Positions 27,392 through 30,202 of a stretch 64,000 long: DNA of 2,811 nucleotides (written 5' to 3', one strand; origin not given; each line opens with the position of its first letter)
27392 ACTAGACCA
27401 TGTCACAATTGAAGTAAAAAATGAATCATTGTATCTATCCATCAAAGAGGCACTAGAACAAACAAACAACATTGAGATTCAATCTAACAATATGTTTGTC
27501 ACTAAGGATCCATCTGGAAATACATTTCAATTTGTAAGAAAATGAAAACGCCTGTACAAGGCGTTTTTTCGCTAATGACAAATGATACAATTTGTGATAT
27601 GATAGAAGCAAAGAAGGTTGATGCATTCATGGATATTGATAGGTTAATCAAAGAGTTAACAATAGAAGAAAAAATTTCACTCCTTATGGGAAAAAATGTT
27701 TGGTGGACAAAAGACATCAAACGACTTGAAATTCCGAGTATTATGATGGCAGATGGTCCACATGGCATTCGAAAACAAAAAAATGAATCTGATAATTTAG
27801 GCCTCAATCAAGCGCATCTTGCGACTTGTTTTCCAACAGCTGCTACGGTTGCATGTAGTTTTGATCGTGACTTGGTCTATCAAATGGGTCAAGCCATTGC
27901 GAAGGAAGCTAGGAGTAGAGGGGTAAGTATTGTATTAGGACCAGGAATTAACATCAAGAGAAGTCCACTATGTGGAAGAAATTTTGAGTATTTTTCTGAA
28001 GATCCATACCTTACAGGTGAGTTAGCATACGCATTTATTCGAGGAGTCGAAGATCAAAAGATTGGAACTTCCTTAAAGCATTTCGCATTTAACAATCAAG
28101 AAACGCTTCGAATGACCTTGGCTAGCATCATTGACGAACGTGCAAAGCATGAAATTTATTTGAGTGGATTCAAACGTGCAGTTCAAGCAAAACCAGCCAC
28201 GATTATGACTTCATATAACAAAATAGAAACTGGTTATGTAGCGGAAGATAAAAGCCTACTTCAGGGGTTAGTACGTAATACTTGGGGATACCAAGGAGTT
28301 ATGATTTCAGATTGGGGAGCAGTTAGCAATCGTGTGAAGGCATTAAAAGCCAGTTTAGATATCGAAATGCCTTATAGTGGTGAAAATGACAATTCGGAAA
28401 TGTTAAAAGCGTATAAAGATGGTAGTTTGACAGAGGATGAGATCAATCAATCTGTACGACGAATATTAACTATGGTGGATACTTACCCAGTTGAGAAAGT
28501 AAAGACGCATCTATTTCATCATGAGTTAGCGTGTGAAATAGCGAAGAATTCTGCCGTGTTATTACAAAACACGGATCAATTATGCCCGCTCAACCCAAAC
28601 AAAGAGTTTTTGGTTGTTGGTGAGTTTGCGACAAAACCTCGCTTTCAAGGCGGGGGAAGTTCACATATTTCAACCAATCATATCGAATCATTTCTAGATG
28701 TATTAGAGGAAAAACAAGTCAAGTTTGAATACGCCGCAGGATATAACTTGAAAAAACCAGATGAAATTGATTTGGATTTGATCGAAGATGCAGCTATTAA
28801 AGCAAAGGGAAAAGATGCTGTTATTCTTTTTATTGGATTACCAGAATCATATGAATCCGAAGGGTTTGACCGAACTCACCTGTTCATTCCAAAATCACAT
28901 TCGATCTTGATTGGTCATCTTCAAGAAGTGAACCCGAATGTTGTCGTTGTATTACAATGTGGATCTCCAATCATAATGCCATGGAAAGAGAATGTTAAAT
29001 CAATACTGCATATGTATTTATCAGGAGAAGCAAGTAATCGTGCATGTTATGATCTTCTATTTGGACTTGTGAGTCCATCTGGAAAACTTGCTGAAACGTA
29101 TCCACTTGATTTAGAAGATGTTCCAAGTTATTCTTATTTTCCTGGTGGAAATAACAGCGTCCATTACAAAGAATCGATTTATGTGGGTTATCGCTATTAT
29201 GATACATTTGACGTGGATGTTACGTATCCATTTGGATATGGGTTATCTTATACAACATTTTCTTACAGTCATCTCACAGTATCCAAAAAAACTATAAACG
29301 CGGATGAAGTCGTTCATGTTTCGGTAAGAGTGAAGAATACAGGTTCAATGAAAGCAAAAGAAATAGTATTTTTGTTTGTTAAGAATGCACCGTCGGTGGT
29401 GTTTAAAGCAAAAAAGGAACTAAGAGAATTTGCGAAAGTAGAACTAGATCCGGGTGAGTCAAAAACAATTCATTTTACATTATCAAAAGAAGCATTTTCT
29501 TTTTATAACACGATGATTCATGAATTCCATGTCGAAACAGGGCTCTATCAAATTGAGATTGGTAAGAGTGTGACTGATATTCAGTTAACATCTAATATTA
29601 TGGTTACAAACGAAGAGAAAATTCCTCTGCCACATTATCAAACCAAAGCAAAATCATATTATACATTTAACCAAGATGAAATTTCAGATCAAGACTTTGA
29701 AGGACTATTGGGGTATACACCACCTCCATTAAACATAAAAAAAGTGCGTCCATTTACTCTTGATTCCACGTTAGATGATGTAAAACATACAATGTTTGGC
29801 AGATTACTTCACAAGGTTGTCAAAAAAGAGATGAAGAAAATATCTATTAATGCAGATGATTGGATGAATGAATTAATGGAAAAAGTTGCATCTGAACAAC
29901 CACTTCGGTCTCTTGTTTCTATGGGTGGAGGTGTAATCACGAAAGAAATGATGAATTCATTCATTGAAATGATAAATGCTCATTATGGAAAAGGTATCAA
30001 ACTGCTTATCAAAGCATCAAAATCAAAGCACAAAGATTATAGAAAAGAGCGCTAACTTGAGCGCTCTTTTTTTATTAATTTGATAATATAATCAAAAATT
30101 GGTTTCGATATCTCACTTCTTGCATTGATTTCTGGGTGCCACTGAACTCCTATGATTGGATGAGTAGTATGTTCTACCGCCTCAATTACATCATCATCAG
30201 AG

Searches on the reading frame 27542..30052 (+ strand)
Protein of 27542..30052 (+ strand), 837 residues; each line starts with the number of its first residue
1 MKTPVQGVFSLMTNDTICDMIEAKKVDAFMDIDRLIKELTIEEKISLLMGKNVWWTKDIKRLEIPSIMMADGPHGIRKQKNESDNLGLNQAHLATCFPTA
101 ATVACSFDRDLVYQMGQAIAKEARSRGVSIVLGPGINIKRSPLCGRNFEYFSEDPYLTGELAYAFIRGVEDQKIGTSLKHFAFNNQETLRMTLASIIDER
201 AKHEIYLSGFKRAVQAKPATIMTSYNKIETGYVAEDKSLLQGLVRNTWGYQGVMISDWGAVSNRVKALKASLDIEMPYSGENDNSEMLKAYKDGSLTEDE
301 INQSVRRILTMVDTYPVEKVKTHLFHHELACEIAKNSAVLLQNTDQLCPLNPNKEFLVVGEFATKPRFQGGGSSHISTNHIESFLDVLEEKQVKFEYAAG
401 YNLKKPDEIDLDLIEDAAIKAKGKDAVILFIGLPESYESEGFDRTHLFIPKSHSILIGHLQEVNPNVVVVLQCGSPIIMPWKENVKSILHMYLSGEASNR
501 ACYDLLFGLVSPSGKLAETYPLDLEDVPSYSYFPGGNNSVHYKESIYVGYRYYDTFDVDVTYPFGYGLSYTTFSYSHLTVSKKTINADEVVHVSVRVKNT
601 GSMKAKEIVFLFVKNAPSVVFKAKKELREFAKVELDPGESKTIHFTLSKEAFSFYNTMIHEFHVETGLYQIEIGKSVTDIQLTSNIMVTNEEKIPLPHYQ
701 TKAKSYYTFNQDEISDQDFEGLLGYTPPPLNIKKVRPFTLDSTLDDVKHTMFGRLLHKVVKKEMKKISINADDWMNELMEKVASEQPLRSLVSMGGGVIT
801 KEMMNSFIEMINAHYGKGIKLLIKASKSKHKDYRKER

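Call 74: search_protein_families(library=ncbifam, proteins=[window:27542-30052:+], max_evalue=1e-10)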
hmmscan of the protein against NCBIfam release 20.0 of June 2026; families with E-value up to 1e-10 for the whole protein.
window:27542-30052:+ (837 aa): 7 families
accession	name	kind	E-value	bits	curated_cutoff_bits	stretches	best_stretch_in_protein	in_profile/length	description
NF041610.1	alph_arabinopyran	equivalog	8.4e-210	698.7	1300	1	37-694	1-659/738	exo-alpha-(1->6)-L-arabinopyranosidase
NF052330.1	BetGlucosiCelf0468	equivalog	1.1e-123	414.2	1300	2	35-391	2-374/817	beta-d-glucosidase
NF011678.0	PRK15098.1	equivalog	1.7e-80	271.5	666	1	95-681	118-758/765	beta-glucosidase BglX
NF041776.1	xylosidase_Xyl3A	equivalog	3.1e-79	266.9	1250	2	420-683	582-842/846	xylan 1,4-beta-xylosidase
NF041579.1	betaxyl_Flavo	equivalog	2.5e-74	250.7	1350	1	25-682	28-708/716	beta-xylosidase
NF052329.1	XyloArabinsidase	equivalog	3.1e-69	233.8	1050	1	90-691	104-734/750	beta-xylosidase/alpha-l-arabinosidase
NF052331.1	Bet13-16Glucosase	equivalog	1.6e-64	218.3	1330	2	404-684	475-744/750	exo-beta-d-1,3/1,6-glucosidase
